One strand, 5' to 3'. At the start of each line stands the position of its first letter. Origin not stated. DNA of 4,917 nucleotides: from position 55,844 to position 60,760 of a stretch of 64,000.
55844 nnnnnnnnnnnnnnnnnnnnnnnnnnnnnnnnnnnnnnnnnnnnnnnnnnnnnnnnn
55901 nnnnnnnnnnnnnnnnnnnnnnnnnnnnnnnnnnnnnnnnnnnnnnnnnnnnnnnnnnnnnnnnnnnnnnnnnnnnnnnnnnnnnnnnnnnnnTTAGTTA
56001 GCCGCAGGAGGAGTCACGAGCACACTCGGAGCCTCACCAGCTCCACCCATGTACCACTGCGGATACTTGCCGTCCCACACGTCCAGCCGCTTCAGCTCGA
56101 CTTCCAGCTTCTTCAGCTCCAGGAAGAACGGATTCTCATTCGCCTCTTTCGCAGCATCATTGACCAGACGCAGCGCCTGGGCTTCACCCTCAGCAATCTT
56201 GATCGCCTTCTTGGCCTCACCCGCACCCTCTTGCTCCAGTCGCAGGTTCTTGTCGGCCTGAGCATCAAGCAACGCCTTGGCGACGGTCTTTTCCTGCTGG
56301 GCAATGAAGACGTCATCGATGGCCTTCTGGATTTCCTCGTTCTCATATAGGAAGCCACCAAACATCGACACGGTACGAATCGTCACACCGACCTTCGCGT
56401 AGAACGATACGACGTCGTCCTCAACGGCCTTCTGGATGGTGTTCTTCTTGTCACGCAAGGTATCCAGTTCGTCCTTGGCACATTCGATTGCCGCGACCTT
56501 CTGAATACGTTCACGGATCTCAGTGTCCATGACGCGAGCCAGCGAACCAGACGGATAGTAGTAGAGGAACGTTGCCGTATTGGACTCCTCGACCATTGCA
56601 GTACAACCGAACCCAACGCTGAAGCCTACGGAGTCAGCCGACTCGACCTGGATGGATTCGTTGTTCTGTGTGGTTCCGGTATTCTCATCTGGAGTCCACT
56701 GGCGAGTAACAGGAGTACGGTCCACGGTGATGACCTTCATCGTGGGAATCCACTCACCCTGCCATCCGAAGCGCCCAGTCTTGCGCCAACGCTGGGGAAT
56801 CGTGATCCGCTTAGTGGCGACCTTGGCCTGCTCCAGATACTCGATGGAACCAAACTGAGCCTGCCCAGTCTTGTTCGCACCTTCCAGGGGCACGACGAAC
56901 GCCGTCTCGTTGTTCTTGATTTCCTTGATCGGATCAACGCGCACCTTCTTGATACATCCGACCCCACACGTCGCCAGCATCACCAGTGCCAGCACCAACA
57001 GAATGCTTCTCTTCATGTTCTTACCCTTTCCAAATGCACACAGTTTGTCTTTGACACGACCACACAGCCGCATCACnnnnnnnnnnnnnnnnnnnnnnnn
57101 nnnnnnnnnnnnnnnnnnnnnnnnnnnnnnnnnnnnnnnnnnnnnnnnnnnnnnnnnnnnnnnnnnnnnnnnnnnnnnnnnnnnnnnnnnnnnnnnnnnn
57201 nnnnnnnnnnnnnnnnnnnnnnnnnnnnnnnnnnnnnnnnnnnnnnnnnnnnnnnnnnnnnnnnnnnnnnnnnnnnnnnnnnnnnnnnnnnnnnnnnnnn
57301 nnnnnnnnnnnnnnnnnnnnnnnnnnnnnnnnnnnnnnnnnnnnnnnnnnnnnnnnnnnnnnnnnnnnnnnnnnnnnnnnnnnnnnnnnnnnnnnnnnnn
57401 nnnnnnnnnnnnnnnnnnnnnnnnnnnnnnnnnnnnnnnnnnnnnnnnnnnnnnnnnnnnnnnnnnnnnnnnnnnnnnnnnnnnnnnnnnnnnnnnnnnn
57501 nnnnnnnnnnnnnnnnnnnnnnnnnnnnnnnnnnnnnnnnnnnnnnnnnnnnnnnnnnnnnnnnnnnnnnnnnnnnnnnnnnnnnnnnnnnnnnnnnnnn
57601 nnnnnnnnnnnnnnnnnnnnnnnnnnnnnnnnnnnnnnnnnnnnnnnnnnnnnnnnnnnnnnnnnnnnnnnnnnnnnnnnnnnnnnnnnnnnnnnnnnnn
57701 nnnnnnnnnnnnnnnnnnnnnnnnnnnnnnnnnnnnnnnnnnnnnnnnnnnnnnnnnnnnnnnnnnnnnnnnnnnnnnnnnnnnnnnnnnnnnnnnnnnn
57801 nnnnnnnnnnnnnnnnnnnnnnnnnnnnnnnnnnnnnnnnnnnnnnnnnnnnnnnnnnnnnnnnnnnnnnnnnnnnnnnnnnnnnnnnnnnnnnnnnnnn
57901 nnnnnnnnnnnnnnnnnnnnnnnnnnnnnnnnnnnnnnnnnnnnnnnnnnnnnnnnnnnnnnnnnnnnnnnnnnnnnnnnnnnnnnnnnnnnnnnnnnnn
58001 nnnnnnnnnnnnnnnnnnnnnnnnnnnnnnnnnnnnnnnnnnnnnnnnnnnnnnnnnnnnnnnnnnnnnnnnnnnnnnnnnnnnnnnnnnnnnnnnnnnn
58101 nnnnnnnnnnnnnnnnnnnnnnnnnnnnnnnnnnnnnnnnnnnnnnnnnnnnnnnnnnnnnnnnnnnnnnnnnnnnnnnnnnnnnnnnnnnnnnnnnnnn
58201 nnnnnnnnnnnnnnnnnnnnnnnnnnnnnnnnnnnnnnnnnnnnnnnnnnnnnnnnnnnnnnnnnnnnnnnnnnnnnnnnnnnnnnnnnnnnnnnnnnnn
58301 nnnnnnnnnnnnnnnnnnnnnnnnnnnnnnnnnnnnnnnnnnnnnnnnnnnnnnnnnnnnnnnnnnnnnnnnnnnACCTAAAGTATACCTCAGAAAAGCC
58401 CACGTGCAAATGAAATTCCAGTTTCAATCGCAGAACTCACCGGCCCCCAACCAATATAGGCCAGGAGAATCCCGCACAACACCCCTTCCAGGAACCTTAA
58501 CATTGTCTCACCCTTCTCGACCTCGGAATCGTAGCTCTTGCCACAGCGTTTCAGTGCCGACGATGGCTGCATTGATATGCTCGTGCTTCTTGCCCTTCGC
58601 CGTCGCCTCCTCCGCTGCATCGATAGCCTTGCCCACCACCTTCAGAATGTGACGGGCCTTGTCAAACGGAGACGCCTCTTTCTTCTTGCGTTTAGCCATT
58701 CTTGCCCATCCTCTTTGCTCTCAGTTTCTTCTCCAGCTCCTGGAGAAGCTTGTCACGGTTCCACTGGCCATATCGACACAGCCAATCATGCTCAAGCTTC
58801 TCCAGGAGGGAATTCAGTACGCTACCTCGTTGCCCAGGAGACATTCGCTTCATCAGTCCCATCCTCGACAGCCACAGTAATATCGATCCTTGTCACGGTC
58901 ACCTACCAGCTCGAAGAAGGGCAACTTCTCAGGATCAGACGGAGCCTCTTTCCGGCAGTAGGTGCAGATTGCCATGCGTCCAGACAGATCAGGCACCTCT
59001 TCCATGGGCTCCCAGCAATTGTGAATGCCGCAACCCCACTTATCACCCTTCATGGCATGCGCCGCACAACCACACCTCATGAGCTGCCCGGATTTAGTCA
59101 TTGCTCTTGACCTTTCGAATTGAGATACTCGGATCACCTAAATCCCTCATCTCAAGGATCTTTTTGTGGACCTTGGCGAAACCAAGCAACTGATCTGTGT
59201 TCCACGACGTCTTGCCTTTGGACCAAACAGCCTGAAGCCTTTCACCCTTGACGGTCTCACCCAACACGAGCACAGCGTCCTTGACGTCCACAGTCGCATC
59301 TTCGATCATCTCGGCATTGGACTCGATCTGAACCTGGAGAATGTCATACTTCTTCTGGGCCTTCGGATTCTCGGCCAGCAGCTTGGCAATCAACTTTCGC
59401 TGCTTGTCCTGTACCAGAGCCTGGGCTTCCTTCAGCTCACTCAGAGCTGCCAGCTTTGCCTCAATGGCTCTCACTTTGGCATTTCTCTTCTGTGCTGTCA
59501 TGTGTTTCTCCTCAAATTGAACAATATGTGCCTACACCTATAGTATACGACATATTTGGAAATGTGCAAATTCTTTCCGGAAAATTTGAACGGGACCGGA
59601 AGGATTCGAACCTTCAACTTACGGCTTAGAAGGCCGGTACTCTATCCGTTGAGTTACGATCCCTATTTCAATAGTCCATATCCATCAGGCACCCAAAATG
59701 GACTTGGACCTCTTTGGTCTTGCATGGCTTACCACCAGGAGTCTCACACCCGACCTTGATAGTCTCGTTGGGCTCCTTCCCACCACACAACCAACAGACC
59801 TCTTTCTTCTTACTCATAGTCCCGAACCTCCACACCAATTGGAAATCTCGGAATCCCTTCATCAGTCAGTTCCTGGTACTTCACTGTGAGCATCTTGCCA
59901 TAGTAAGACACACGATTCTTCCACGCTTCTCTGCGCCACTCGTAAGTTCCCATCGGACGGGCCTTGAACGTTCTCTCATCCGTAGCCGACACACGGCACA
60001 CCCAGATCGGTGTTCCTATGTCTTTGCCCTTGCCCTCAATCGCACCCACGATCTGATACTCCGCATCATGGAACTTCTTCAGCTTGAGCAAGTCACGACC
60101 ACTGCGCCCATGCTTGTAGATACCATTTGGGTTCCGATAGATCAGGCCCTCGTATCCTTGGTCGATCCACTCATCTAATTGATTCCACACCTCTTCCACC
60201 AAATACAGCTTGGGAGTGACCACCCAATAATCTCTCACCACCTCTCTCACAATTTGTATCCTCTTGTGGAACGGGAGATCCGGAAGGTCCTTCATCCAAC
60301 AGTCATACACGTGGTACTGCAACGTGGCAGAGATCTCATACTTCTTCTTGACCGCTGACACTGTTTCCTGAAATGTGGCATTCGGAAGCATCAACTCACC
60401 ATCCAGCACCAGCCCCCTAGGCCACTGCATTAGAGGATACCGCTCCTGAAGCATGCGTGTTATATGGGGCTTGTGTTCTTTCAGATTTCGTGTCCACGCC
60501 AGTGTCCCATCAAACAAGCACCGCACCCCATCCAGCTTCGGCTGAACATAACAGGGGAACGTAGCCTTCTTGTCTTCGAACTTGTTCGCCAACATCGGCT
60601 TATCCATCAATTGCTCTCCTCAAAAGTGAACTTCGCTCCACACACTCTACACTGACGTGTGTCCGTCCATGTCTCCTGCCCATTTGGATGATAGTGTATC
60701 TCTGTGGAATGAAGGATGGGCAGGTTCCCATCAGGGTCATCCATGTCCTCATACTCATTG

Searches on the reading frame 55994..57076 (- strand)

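Call 25: search_protein_families(library=pfam, proteins=[window:55994-57076:-], max_evalue=0.001)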
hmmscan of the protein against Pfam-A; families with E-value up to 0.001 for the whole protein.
window:55994-57076:- (360 aa): 1 family
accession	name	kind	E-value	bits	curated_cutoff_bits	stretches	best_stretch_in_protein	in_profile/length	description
PF01145.31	Band_7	-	4.4e-07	30.6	23.6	1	114-269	34-171/176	SPFH domain / Band 7 family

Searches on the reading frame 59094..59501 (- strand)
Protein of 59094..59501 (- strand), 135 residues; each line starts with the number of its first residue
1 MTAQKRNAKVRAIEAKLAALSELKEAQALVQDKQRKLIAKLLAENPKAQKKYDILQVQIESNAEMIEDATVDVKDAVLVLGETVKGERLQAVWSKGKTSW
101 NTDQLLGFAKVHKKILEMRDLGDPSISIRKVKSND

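Call 51: search_protein_families(library=pfam, proteins=[window:59094-59501:-], max_evalue=0.01)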
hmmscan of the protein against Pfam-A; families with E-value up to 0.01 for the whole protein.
window:59094-59501:- (135 aa): 1 family
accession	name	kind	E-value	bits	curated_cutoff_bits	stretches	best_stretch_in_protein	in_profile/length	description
PF05227.19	CHASE3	-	0.0055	17.1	28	0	19-67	40-87/138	CHASE3 domain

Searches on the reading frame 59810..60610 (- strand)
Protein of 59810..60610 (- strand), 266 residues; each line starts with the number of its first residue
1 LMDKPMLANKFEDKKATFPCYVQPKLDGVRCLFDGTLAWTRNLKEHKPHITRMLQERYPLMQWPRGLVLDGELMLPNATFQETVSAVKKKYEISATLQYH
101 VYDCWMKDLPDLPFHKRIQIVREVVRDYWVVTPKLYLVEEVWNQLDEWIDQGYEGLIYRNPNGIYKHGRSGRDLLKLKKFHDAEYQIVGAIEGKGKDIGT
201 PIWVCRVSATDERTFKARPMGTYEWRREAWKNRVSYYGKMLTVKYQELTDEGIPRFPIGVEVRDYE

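Call 51: search_protein_families(library=pfam, proteins=[window:59810-60610:-], max_evalue=0.01)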
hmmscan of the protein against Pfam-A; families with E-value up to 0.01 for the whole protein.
window:59810-60610:- (266 aa): 2 families
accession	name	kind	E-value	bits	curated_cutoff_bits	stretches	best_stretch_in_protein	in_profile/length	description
PF01068.26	DNA_ligase_A_M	-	3.5e-21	76.3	26.2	1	5-178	1-204/204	ATP dependent DNA ligase domain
PF14743.12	DNA_ligase_OB_2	-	6.9e-09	36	28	1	228-263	35-66/66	DNA ligase OB-like domain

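Call 63: find_encoding_contigs(protein=window:59810-60610:-, flank=10000, max_places=1)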
Protein window:59810-60610:- (266 aa): no gene with exactly this product is on record in the collection.
